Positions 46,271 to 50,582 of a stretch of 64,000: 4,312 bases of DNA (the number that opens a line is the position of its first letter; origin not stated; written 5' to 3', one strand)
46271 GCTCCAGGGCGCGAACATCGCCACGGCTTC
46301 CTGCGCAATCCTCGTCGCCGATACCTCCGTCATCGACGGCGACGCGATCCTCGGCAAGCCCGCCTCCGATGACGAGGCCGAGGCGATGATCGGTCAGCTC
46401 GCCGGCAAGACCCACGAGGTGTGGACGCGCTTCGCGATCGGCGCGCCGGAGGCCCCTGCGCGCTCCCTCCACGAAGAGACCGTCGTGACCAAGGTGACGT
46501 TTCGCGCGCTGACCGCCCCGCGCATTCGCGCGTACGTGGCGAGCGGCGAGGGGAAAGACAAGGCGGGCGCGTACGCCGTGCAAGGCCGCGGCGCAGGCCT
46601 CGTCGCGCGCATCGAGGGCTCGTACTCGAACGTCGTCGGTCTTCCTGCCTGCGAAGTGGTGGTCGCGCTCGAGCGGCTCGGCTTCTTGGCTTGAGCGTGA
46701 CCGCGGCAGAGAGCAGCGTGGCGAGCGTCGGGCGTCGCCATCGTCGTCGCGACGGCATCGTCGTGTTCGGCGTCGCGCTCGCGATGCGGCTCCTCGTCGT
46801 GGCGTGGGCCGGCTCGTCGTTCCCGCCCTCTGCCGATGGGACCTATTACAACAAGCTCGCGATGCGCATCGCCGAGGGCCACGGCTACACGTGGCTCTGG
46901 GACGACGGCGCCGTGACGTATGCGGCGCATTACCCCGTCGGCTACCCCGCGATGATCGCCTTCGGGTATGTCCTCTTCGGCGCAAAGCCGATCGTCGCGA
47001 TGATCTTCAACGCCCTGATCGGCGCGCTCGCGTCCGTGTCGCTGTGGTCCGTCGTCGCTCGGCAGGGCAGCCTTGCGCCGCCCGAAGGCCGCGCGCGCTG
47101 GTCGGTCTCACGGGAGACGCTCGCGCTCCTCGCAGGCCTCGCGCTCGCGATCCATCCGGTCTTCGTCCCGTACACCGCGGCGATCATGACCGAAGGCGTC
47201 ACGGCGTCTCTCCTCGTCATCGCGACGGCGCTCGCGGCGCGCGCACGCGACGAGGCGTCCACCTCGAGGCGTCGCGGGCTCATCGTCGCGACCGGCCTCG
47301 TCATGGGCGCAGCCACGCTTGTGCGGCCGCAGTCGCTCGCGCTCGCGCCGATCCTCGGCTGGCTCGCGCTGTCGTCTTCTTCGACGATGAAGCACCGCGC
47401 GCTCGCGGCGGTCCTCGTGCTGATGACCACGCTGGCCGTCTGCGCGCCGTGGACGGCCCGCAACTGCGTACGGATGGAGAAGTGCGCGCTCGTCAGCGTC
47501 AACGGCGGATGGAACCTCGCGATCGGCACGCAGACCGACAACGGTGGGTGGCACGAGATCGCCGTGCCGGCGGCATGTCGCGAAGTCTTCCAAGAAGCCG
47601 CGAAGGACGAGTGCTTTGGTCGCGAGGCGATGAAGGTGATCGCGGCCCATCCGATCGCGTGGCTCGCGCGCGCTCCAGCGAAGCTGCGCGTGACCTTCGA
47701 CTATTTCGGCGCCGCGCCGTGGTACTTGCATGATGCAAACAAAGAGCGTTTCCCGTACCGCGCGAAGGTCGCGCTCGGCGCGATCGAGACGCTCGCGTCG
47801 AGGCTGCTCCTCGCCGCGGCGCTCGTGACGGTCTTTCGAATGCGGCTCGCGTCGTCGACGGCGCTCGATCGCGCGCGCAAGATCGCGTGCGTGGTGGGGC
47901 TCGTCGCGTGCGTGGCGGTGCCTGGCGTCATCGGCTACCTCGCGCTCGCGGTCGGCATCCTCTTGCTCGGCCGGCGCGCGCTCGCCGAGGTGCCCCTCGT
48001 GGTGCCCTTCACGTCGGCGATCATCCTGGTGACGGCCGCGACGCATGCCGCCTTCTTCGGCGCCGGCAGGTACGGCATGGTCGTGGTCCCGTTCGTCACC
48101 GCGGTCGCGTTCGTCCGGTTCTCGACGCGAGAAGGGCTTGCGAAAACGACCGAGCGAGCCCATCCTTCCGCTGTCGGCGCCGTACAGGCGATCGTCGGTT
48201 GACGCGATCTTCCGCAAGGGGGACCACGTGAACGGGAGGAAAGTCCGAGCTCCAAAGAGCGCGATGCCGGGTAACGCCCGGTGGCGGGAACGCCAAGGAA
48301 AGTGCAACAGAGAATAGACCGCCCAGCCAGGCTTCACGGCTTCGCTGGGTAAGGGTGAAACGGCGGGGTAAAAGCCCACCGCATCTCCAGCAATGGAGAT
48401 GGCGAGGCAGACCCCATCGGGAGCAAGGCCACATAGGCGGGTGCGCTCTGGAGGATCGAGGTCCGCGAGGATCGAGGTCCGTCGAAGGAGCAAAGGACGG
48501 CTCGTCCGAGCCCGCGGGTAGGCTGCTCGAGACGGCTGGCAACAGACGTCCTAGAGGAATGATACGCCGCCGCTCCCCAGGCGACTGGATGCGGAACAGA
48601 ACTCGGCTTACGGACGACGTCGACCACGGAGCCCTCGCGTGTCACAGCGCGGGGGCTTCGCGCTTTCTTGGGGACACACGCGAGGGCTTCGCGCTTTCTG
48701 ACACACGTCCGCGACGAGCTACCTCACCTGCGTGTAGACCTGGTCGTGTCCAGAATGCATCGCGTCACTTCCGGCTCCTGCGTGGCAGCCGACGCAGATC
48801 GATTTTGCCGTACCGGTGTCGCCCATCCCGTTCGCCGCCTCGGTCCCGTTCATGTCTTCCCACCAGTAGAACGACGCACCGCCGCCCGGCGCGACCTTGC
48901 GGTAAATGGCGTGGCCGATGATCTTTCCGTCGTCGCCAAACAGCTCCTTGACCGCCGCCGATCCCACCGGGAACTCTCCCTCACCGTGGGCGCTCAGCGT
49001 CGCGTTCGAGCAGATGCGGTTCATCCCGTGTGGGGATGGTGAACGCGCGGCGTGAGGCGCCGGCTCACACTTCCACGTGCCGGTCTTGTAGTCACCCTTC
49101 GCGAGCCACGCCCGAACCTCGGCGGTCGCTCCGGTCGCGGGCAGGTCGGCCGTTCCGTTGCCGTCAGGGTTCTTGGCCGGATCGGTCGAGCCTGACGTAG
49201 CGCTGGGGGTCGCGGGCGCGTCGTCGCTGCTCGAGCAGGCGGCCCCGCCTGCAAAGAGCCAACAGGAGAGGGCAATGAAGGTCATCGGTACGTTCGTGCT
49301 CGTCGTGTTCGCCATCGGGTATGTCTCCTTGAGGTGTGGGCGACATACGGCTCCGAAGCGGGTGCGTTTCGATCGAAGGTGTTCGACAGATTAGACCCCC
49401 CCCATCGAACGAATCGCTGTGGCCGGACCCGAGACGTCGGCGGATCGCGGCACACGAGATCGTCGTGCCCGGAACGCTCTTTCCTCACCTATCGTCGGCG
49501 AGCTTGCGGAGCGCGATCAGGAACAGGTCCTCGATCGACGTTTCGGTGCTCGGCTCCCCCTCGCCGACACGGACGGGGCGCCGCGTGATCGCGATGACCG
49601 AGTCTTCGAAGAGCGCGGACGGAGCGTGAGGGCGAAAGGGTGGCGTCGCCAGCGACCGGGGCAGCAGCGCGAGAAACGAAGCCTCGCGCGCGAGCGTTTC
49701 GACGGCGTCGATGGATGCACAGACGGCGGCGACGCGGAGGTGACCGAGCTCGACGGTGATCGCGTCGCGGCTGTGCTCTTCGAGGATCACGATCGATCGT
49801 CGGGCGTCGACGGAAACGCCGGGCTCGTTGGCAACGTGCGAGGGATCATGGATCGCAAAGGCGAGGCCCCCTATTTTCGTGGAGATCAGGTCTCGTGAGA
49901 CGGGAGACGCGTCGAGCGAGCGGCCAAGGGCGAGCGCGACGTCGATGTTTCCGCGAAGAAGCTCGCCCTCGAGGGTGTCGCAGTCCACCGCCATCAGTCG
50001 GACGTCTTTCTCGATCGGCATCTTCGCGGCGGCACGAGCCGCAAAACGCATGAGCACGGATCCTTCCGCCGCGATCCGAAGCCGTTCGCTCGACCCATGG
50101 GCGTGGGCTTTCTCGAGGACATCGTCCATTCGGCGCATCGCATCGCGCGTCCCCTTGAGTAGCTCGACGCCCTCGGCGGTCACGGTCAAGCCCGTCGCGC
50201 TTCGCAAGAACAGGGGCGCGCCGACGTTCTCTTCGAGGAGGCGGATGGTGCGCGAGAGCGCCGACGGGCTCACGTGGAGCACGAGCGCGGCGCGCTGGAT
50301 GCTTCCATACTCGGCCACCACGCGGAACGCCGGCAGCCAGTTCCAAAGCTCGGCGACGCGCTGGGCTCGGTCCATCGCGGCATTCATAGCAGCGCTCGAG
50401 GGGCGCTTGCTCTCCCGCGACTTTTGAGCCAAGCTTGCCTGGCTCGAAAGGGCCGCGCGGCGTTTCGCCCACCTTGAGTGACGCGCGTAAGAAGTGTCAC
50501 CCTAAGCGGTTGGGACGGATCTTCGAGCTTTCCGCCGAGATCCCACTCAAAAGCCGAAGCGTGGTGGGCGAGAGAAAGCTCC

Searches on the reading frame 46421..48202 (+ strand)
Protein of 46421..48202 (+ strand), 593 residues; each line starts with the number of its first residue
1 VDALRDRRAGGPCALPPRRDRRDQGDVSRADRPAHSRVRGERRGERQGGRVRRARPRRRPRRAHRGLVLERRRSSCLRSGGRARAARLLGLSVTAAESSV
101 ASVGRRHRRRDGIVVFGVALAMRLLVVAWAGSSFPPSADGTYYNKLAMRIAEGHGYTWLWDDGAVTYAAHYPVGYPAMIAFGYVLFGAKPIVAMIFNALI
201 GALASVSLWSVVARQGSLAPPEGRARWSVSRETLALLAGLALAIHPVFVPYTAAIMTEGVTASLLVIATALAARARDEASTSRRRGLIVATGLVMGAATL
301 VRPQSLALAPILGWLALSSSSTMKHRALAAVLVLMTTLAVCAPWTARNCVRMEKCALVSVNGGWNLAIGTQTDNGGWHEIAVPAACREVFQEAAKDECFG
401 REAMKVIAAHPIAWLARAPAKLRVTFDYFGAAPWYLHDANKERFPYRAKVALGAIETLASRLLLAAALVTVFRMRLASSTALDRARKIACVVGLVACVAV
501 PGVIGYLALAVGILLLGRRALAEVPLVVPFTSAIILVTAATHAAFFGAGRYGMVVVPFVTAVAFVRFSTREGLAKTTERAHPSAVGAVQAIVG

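Call 42: search_protein_families(library=pfam, proteins=[window:46421-48202:+])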
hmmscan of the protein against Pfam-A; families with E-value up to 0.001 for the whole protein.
window:46421-48202:+ (593 aa): 1 family
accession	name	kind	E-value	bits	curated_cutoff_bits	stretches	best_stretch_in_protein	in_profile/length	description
PF13231.12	PMT_2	-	0.00062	20.4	26.1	1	232-344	49-157/160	Dolichyl-phosphate-mannose-protein mannosyltransferase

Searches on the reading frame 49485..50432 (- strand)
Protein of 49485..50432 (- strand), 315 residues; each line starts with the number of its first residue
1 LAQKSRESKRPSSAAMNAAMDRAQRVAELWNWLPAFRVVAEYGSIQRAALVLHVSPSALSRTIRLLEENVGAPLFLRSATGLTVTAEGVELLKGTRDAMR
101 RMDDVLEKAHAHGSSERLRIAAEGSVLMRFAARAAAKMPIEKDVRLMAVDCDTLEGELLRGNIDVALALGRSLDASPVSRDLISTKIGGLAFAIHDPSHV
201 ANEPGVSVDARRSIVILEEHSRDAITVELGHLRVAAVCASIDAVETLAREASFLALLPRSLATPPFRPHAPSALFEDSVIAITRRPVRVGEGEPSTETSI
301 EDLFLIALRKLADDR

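Call 43: search_protein_families(library=pfam, proteins=[window:49485-50432:-])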
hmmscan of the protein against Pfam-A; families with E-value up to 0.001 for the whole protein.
window:49485-50432:- (315 aa): 2 families
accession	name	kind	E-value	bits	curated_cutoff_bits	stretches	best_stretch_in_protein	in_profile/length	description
PF00126.33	HTH_1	-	2.3e-18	66.3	26.6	1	30-88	1-59/60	Bacterial regulatory helix-turn-helix protein, lysR family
PF03466.25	LysR_substrate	-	2.2e-06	27.7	28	1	113-267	3-165/209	LysR substrate binding domain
